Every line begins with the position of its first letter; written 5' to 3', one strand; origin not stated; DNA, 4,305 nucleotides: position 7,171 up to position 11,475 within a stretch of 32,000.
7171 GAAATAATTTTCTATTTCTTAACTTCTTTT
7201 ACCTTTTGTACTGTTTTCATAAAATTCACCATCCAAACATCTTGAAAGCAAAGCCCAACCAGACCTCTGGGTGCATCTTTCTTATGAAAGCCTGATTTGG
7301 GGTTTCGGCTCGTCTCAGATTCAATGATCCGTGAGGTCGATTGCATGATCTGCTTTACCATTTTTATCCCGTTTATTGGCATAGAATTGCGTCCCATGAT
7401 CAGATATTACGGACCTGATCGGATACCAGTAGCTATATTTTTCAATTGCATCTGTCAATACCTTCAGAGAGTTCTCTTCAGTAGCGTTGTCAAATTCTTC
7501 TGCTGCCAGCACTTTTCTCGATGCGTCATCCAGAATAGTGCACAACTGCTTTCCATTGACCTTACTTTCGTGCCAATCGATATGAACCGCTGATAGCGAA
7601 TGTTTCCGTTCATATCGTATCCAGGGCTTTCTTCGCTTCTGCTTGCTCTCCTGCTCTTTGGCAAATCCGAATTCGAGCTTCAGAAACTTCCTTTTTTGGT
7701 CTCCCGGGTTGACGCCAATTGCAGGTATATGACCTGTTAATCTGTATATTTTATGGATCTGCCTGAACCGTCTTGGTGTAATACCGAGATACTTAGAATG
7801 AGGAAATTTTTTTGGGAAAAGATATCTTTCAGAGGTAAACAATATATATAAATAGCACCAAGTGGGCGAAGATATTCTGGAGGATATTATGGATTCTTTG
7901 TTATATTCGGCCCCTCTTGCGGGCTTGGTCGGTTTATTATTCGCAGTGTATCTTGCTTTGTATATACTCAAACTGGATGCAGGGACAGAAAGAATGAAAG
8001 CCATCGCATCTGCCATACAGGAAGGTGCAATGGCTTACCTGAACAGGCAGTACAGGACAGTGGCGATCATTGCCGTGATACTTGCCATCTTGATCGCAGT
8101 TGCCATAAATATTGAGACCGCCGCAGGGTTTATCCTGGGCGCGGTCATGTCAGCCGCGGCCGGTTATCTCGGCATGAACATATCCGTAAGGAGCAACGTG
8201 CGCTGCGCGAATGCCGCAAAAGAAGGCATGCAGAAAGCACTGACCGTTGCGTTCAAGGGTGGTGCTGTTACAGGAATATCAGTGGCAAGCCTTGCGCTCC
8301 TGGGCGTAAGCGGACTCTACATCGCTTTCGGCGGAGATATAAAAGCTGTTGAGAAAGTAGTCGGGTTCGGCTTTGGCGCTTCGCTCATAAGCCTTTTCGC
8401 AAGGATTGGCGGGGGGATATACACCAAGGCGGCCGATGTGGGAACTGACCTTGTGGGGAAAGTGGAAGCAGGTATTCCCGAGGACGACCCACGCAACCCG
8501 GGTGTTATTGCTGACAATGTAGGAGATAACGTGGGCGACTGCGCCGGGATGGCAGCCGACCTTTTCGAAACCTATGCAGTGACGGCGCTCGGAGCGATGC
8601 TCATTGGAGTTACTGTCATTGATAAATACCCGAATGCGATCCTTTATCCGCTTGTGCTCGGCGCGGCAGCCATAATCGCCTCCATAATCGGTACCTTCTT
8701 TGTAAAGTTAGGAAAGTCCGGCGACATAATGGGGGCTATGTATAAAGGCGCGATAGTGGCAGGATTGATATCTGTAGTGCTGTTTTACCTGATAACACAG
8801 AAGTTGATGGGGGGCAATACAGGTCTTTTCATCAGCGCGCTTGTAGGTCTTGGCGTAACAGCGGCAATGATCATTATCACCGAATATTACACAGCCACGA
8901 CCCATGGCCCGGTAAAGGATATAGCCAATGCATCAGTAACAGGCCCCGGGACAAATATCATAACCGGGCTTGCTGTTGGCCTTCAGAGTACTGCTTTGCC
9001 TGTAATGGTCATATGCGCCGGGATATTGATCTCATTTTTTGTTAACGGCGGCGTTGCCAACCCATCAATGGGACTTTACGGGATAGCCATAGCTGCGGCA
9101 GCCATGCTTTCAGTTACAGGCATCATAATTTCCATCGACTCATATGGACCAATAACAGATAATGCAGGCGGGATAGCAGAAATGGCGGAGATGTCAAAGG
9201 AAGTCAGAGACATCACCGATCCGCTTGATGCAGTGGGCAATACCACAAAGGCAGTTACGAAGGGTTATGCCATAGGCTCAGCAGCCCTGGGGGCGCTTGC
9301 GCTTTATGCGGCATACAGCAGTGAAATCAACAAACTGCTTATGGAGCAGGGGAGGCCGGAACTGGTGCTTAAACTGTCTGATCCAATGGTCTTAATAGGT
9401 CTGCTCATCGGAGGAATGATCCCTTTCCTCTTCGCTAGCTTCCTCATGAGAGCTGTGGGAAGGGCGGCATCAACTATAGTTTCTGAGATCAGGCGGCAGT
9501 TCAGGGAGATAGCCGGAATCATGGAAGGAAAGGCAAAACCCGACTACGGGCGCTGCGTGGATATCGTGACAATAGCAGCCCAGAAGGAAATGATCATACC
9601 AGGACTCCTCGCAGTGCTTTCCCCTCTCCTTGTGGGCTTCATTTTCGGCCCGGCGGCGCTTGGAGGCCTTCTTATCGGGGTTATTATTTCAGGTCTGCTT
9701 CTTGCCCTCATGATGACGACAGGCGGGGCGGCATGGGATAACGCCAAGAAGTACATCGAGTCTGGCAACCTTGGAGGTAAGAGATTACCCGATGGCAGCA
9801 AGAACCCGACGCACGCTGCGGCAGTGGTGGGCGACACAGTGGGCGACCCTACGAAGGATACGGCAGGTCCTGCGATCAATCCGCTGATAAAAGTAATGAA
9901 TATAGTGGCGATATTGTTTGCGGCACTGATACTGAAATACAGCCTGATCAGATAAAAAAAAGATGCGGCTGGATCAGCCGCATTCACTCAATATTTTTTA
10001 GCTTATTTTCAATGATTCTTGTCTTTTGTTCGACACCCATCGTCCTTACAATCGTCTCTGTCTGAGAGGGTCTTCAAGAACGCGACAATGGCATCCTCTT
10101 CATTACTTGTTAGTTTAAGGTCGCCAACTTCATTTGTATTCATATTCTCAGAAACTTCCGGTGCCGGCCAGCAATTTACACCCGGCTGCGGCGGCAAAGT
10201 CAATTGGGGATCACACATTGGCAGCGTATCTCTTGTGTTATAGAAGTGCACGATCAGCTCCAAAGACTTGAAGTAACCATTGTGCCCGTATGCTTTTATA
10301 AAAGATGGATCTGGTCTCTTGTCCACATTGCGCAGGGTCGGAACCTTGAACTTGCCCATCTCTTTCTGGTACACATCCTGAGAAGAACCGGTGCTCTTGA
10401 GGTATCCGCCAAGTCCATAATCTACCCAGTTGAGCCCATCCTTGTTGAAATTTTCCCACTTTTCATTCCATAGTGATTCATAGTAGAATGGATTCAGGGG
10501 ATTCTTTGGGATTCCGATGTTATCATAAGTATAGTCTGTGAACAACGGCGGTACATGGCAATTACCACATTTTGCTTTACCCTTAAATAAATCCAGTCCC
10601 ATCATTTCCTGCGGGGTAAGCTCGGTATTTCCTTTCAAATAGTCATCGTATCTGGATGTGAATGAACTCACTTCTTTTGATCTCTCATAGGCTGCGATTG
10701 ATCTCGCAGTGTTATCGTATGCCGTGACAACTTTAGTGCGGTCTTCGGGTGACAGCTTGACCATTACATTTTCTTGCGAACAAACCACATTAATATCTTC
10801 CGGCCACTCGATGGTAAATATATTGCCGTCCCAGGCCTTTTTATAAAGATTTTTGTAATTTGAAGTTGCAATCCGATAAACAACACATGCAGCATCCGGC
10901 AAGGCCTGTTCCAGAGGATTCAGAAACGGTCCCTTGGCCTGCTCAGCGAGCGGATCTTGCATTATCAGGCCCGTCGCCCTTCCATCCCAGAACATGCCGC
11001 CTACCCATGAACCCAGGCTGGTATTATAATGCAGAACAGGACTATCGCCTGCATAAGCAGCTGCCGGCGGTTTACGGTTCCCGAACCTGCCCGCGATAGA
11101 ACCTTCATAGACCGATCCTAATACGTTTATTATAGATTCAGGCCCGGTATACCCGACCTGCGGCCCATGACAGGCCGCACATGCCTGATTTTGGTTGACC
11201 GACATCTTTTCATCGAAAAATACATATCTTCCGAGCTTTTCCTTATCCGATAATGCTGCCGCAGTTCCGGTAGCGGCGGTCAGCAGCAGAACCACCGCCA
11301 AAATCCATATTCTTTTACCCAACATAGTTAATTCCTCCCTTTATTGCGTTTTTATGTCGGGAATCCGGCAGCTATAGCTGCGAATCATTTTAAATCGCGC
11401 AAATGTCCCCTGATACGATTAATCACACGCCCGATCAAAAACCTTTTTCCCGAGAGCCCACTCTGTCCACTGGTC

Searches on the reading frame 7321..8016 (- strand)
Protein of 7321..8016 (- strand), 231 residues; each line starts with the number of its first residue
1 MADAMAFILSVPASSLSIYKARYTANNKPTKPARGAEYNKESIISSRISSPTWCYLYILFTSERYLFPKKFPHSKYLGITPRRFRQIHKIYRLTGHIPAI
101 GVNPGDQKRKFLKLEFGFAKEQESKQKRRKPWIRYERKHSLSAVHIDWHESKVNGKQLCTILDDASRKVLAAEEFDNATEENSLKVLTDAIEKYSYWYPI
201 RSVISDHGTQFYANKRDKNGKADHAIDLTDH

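Call 12: search_protein_families(library=pfam, proteins=[window:7321-8016:-], max_evalue=0.001)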
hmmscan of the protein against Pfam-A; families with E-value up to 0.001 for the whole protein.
window:7321-8016:- (231 aa): 1 family
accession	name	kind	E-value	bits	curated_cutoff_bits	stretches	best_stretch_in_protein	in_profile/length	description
PF00665.32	rve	-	5.3e-07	30.3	32.6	1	142-214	6-81/102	Integrase core domain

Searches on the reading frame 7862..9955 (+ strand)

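Call 12: search_protein_families(library=pfam, proteins=[window:7862-9955:+], max_evalue=0.001)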
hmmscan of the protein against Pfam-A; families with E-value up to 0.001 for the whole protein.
window:7862-9955:+ (697 aa): 1 family
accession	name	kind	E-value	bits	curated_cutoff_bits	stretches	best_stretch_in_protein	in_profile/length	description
PF03030.21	H_PPase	-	5.5e-266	884.8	29.7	1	22-686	1-645/645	Inorganic H+ pyrophosphatase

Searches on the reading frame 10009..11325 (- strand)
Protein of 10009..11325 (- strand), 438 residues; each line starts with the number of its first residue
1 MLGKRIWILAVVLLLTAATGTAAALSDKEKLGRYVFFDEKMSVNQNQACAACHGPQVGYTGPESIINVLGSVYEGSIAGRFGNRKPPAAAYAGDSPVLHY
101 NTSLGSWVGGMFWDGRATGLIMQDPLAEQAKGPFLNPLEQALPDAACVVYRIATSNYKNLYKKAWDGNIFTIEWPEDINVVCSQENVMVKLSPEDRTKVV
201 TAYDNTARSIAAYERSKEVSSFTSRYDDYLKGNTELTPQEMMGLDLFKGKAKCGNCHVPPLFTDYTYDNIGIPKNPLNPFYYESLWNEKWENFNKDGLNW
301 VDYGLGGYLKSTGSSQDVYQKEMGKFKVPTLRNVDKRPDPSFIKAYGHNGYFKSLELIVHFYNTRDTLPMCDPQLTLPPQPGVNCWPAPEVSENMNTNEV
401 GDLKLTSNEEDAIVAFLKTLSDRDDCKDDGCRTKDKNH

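Call 12: search_protein_families(library=pfam, proteins=[window:10009-11325:-], max_evalue=0.001)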
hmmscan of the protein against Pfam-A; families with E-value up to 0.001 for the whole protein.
window:10009-11325:- (438 aa): 1 family
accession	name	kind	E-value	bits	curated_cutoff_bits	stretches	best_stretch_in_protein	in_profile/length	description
PF03150.19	CCP_MauG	-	1.1e-28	101.2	25.6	1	27-234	2-148/149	Di-haem cytochrome c peroxidase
